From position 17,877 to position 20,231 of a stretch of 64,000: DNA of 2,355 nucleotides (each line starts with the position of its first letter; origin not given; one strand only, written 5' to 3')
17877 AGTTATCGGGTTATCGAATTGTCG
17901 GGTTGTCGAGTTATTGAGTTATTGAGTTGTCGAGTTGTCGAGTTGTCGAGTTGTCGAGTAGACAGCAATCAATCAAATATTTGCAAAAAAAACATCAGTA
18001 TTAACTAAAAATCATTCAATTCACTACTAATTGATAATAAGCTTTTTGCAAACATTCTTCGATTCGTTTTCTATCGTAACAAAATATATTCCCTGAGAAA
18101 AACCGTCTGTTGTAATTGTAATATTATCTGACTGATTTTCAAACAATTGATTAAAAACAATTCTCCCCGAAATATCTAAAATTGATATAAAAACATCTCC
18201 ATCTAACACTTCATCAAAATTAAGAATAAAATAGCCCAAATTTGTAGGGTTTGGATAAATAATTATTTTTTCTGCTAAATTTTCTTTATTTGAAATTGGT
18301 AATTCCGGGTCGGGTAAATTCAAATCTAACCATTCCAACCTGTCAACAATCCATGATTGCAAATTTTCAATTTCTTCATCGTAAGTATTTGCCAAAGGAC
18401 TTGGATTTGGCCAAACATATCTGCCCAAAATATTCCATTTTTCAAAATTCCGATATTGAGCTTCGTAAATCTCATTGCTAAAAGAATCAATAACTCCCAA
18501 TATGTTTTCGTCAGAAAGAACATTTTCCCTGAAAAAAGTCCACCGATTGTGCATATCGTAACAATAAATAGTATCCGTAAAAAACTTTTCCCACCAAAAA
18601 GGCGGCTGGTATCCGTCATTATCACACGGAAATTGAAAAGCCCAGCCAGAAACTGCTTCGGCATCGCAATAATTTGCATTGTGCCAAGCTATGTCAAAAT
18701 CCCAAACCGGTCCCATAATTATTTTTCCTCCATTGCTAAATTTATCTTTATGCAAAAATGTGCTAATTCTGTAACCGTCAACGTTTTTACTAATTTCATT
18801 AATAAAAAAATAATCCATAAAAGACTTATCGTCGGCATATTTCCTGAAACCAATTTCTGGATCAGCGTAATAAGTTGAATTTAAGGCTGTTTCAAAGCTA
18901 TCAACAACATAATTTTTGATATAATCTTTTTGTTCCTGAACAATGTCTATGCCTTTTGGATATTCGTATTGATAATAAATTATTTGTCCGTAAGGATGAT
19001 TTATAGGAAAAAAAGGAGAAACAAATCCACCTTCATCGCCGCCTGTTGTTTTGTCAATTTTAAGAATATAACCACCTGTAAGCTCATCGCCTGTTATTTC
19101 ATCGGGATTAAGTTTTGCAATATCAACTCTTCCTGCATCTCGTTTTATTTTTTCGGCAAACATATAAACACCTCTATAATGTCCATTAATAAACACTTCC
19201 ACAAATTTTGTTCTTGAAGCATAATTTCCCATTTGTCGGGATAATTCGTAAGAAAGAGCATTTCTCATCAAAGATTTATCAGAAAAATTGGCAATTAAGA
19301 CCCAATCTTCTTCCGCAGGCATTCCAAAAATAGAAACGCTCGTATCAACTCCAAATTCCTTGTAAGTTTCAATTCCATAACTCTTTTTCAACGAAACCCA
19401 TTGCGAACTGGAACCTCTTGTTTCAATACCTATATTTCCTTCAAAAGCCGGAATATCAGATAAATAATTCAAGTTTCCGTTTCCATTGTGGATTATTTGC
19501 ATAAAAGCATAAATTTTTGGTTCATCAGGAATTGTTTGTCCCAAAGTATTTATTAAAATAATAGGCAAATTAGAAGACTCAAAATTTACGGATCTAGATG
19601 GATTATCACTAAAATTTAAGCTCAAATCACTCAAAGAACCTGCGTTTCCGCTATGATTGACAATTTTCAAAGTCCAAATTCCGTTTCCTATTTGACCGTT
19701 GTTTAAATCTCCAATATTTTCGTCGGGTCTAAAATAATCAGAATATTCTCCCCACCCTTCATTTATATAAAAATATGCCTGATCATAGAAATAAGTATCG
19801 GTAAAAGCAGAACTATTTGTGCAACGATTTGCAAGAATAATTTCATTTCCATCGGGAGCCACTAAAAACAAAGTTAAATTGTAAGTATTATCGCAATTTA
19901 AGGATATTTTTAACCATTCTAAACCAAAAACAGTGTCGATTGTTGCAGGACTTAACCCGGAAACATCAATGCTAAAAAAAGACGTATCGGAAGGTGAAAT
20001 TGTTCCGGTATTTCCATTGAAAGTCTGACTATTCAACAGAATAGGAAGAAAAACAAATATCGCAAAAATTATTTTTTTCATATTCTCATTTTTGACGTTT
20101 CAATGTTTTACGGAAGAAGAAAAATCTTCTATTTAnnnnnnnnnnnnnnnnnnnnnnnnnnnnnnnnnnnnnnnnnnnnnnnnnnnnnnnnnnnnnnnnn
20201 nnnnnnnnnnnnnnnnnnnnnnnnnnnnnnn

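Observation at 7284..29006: Family of phase-locked 7-9-nt tandem-repeat mosaics that occupy whole intergenic spacers and share a GTT..C.A word family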

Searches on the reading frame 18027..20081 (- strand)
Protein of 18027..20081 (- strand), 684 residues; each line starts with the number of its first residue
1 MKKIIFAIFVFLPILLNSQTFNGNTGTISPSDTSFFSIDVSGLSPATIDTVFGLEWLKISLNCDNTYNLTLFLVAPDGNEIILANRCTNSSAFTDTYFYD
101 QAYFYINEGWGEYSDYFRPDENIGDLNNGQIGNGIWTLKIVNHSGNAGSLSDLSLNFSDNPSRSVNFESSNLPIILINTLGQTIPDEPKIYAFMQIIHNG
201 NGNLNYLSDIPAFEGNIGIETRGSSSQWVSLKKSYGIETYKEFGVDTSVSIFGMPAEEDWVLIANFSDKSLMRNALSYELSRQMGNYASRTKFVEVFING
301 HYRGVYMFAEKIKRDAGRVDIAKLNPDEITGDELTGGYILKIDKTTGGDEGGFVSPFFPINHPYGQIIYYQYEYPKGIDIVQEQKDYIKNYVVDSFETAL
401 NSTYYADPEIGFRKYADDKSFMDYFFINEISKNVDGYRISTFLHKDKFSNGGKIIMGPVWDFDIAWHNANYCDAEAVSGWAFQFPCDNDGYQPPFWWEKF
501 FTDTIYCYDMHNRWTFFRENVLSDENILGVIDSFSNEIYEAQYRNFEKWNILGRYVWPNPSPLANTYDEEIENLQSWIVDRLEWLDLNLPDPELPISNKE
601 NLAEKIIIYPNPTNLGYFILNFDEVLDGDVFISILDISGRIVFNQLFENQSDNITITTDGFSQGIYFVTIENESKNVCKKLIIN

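Call 11: search_protein_families(library=pfam, proteins=[window:18027-20081:-])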
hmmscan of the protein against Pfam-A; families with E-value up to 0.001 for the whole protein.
window:18027-20081:- (684 aa): 4 families
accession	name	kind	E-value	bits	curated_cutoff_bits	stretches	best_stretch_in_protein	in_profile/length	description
PF08757.17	CotH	-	1.7e-48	166.2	23.8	1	219-585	1-322/322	CotH kinase protein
PF18962.6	Por_Secre_tail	-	3e-14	53.5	27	1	608-683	1-75/75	Secretion system C-terminal sorting domain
PF01483.27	P_proprotein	-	2.3e-05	24.8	21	0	58-157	7-86/86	Proprotein convertase P-domain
PF11589.14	DUF3244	-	0.00016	22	25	1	626-677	38-90/96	Domain of unknown function (DUF3244)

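Call 65: find_homologous_proteins(query=window:18027-20081:-, max_evalue=1e-80)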
Query window:18027-20081:- (684 aa): 4743 proteins with E <= 1e-80 among 8000 candidates; the best 120 are listed.
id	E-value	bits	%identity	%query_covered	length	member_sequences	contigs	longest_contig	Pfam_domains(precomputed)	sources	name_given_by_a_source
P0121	0.0e+0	1590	100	100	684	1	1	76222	PF08757.18,PF18962.8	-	-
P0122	0.0e+0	1109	70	100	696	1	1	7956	PF08757.18,PF18962.8,PF01483.28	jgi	-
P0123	3.9e-262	890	44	75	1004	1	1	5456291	PF08757.18,PF18962.8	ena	-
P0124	2.8e-256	870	57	100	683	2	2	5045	PF08757.18,PF18962.8,PF01483.28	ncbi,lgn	-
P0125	1.8e-249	848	57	97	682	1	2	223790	PF08757.18,PF18962.8,PF01483.28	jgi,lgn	jgi:hypothetical protein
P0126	2.7e-246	837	55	100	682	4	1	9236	PF08757.18,PF18962.8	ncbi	-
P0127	2.3e-242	824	53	100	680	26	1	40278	PF08757.18,PF18962.8,PF01483.28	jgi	jgi:subtilisin-like proprotein convertase family protein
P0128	3.1e-241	821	55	100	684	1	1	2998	PF08757.18,PF18962.8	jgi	-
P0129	3.1e-239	814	54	100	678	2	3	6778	PF08757.18,PF18962.8,PF01483.28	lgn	-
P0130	1.6e-231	789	53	100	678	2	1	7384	PF08757.18,PF18962.8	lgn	-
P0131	1.7e-219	749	47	63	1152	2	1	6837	PF08757.18,PF13585.13,PF18962.8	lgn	-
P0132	1.5e-197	676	47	100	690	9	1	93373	PF08757.18,PF18962.8,PF01483.28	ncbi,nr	ncbi:MAG: CotH kinase family protein [Lentimicrobiaceae bacterium]|nr:CotH kinase family protein [Le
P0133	4.8e-196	671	49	98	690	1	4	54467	PF08757.18,PF18962.8,PF01483.28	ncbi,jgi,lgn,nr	ncbi:MAG: T9SS type A sorting domain-containing protein [Bacteroidetes bacterium]|nr:T9SS type A sor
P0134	9.6e-196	670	48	97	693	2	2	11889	PF08757.18,PF18962.8,PF01483.28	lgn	-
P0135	3.0e-195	669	48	98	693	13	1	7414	PF08757.18,PF18962.8,PF01483.28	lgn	-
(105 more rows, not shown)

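Call 66: find_encoding_contigs(protein=P0122, flank=10000, max_places=3)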
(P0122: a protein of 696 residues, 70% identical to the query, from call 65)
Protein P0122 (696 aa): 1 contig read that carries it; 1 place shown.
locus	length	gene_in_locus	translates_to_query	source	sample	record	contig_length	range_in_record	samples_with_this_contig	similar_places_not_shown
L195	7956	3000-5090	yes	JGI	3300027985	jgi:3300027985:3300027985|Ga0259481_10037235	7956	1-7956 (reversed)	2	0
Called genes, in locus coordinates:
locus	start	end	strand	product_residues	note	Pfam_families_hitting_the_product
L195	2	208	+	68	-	?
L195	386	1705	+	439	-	PF03721:UDPG_MGDP_dh_N, PF00984:UDPG_MGDP_dh, PF03720:UDPG_MGDP_dh_C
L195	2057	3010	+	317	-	PF01073:3Beta_HSD, PF01370:Epimerase, PF02719:Polysacc_synt_2 (faint), PF04321:RmlD_sub_bind, PF07993:NAD_binding_4 (faint), PF16363:GDP_Man_Dehyd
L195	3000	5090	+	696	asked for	PF01483:P_proprotein, PF08757:CotH, PF18962:Por_Secre_tail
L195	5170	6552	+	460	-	PF03051:Peptidase_C1_2, PF00112:Peptidase_C1 (faint)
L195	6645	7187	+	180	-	PF03449:GreA_GreB_N, PF01272:GreA_GreB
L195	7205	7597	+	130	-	PF11969:DcpS_C, PF01230:HIT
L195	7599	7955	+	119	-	?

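Call 67: find_encoding_contigs(protein=P0121, flank=10000, max_places=5)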
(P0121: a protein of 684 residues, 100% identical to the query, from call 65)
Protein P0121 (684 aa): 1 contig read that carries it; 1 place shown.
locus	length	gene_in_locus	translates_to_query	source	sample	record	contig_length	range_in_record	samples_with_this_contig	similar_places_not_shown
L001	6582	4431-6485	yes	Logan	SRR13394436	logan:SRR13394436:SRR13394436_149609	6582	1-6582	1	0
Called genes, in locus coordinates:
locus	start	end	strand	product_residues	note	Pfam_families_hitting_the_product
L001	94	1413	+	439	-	PF02737:3HCDH_N (faint), PF03721:UDPG_MGDP_dh_N, PF00984:UDPG_MGDP_dh, PF03720:UDPG_MGDP_dh_C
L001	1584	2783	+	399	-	PF13173:AAA_14, PF13635:DUF4143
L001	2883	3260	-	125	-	-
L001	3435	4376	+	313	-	PF01073:3Beta_HSD, PF01370:Epimerase, PF02719:Polysacc_synt_2 (faint), PF04321:RmlD_sub_bind, PF07993:NAD_binding_4 (faint), PF16363:GDP_Man_Dehyd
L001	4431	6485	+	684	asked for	PF08757:CotH, PF18962:Por_Secre_tail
